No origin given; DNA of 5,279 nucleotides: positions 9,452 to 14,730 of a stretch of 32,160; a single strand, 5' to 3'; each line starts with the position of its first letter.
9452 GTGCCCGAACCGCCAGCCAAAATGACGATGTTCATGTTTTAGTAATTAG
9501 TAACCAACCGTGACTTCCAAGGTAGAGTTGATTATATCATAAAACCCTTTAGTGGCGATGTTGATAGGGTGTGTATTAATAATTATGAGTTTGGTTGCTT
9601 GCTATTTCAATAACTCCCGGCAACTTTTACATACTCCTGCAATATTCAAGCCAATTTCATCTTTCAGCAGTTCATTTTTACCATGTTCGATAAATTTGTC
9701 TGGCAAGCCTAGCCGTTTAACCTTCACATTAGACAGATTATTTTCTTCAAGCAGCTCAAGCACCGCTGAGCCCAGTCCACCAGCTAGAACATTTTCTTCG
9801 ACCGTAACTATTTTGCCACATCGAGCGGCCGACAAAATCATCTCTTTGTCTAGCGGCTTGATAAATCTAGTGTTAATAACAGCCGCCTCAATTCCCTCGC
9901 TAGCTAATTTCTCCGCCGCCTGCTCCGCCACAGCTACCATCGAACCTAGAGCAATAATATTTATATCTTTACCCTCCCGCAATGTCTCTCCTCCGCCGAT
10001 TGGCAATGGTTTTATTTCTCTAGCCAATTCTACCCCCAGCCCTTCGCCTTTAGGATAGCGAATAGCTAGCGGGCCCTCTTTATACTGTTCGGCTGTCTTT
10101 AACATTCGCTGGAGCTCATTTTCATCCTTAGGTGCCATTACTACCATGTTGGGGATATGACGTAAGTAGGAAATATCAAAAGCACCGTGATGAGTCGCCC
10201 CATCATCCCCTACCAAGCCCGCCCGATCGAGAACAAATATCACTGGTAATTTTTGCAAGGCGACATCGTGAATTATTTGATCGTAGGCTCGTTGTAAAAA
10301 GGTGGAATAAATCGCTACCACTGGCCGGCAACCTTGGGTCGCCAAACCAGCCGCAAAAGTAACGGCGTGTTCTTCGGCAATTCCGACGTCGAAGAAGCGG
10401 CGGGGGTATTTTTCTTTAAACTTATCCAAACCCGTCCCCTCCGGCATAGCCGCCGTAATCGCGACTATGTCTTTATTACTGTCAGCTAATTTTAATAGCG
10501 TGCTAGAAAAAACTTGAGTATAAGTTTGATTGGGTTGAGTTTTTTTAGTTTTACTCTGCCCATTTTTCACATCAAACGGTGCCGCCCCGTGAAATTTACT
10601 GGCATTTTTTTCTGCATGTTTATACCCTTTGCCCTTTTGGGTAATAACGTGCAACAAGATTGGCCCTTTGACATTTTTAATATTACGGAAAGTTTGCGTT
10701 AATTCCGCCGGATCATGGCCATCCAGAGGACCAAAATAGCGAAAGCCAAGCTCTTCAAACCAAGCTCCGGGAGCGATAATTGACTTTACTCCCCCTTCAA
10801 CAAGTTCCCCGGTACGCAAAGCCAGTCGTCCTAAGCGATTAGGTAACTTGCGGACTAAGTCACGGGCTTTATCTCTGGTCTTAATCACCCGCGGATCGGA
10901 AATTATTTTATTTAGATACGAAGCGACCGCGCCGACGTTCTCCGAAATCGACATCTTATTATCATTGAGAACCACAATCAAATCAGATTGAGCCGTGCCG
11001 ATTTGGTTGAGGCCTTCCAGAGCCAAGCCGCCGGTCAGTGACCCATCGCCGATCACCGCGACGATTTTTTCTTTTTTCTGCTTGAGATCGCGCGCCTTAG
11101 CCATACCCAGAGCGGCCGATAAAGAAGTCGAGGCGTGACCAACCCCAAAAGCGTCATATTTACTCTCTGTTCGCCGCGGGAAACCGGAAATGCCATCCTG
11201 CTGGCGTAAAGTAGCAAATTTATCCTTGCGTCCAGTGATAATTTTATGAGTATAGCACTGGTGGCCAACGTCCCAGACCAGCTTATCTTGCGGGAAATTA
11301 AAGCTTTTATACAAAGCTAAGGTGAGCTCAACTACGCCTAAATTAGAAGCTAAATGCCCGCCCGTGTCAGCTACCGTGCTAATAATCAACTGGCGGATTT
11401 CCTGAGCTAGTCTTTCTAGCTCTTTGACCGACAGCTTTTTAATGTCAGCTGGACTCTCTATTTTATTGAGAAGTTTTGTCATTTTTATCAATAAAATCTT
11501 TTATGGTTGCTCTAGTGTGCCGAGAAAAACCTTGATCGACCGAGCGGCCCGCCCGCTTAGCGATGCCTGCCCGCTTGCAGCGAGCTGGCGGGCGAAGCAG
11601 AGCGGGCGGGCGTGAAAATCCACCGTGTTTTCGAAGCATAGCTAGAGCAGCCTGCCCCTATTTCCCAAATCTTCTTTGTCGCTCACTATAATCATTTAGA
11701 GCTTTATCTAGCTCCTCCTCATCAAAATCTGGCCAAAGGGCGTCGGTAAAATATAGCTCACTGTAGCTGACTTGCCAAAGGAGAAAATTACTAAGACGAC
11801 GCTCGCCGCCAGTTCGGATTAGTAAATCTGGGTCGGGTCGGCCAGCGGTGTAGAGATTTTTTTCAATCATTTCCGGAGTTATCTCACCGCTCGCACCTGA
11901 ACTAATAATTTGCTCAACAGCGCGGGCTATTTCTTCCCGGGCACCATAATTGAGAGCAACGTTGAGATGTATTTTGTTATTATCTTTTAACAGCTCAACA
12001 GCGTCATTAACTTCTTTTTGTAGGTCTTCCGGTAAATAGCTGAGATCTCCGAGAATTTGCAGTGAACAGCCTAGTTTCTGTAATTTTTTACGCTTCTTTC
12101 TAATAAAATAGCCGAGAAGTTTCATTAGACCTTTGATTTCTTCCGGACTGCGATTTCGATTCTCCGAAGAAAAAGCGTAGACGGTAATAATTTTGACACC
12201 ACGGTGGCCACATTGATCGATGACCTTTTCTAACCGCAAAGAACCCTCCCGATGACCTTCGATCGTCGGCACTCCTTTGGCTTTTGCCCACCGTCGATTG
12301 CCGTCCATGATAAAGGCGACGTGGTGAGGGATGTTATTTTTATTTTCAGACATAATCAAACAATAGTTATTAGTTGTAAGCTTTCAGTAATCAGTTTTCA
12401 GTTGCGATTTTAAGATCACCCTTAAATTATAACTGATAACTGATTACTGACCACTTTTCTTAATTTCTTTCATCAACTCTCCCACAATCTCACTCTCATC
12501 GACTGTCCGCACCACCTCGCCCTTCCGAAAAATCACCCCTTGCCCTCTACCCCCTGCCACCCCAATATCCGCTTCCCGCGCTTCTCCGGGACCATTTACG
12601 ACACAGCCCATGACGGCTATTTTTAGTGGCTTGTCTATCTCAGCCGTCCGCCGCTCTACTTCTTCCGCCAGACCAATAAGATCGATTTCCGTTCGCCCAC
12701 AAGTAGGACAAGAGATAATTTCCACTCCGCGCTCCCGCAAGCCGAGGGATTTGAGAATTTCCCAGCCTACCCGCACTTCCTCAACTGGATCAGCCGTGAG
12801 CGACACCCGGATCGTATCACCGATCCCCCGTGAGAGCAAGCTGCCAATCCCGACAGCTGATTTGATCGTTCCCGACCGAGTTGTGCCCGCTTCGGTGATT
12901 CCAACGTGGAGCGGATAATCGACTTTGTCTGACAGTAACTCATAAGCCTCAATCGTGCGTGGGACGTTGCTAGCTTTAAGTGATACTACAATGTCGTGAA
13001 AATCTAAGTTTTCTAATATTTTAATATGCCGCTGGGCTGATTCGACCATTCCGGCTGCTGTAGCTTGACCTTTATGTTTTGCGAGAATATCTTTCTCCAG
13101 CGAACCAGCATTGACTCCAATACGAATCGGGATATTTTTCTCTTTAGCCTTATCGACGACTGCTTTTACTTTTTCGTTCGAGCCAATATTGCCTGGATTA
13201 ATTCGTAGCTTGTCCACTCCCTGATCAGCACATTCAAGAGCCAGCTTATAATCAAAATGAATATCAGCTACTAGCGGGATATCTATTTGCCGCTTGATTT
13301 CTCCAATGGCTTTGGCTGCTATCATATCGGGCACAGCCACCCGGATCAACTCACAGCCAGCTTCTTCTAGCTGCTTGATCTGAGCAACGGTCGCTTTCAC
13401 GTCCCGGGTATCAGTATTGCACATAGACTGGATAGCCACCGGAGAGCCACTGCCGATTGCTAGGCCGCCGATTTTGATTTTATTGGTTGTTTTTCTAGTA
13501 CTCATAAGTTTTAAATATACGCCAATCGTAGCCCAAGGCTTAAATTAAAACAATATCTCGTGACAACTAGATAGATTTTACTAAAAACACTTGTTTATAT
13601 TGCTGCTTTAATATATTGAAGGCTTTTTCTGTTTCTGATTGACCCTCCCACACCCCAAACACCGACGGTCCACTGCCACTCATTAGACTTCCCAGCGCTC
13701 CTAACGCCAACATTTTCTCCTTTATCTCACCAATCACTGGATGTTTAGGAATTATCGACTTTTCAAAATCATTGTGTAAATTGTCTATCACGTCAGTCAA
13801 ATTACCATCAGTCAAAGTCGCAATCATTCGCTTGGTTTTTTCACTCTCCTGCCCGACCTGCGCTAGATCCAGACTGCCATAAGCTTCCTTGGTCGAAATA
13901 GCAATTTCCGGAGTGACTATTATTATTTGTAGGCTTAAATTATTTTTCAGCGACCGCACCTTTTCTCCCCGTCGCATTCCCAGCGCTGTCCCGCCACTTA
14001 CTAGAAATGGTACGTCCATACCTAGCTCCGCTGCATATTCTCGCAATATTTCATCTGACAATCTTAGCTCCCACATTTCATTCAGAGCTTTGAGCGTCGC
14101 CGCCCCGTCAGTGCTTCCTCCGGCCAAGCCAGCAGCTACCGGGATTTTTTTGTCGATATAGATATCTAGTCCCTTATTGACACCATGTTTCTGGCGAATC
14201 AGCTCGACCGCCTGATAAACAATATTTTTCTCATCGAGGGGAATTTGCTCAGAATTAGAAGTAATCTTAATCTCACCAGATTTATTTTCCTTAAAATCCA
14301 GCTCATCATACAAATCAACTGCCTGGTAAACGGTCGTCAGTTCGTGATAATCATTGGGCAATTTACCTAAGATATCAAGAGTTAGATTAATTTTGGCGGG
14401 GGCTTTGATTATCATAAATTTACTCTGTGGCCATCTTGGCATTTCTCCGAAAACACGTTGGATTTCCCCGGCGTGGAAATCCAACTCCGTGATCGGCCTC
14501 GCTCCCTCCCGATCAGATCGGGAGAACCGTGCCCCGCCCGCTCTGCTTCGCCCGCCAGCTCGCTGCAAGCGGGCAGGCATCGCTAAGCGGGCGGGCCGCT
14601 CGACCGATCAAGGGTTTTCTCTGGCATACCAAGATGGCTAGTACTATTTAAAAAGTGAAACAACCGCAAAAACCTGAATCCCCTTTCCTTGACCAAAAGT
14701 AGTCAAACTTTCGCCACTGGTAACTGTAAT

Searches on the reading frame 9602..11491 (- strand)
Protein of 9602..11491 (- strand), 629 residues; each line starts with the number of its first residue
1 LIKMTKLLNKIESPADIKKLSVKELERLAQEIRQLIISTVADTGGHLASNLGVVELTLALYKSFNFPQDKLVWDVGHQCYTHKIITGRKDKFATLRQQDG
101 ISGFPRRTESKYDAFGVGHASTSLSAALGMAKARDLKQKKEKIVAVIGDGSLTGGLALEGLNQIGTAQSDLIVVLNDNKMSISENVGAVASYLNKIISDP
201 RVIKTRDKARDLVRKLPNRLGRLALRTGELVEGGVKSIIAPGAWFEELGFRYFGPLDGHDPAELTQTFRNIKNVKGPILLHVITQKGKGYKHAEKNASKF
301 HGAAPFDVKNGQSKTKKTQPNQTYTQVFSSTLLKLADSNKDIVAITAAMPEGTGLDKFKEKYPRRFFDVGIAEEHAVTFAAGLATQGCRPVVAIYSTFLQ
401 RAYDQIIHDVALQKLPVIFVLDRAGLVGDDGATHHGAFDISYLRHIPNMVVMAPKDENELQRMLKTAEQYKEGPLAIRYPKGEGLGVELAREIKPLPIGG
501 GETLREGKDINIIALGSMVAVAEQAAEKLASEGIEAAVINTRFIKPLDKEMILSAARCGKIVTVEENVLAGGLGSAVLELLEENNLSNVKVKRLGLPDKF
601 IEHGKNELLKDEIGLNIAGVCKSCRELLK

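Call 74: search_protein_families(library=pfam, proteins=[window:9602-11491:-], max_evalue=0.01)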
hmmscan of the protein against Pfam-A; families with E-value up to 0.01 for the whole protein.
window:9602-11491:- (629 aa): 8 families
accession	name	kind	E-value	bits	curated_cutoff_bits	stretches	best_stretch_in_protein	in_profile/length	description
PF13292.11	DXP_synthase_N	-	3.3e-120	400.9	21.2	1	8-284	1-274/274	1-deoxy-D-xylulose-5-phosphate synthase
PF02779.29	Transket_pyr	-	8.9e-51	172.4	27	1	323-483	4-171/174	Transketolase, pyrimidine binding domain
PF02780.25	Transketolase_C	-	1.9e-33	115.4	25.9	1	500-619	2-123/124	Transketolase, C-terminal domain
PF17147.9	PFOR_II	-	4.9e-06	27.3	27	1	509-584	2-78/102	Pyruvate:ferredoxin oxidoreductase core domain II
PF00456.26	Transketolase_N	-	3e-05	23.6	22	1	27-187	4-192/334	Transketolase, thiamine diphosphate binding domain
PF02775.26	TPP_enzyme_C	-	5e-05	23.6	21.9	1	112-180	22-84/151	Thiamine pyrophosphate enzyme, C-terminal TPP binding domain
PF22613.1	Transketolase_C_1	-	0.00028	21.5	27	1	506-549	10-53/113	Transketolase-like TK C-terminal domain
PF00676.26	E1_dh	-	0.0073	15.7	22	0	118-184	103-167/300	Dehydrogenase E1 component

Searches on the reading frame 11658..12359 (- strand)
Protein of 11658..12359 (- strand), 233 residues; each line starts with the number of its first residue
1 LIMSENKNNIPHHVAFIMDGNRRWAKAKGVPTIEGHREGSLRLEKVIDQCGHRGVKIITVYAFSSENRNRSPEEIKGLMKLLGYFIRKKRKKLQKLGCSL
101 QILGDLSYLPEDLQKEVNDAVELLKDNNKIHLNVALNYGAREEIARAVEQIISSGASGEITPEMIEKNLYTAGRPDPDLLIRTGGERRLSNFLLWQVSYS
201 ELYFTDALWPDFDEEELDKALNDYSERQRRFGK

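Call 74: search_protein_families(library=pfam, proteins=[window:11658-12359:-], max_evalue=0.01)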
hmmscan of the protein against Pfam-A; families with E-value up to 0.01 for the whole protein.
window:11658-12359:- (233 aa): 1 family
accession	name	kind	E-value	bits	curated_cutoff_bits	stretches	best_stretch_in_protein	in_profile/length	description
PF01255.24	Prenyltransf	-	1.3e-82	277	27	1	17-232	1-219/219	Putative undecaprenyl diphosphate synthase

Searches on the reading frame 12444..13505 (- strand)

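Call 10: search_protein_families(library=pfam, proteins=[window:12444-13505:-], max_evalue=0.001)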
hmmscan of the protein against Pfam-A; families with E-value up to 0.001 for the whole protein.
window:12444-13505:- (353 aa): 1 family
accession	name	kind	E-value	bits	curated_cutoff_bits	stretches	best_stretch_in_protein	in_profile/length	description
PF04551.19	GcpE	-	2.4e-160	533.6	32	1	7-350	1-343/343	GcpE protein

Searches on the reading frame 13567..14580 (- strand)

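Call 10: search_protein_families(library=pfam, proteins=[window:13567-14580:-], max_evalue=0.001)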
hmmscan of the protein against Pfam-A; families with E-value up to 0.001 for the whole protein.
window:13567-14580:- (337 aa): 2 families
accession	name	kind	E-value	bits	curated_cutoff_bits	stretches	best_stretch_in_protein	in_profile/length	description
PF00288.32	GHMP_kinases_N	-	2.3e-19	69.8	22.3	1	119-197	1-87/87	GHMP kinases N terminal domain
PF08544.19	GHMP_kinases_C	-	5.5e-11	43.1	21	1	256-329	5-84/85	GHMP kinases C terminal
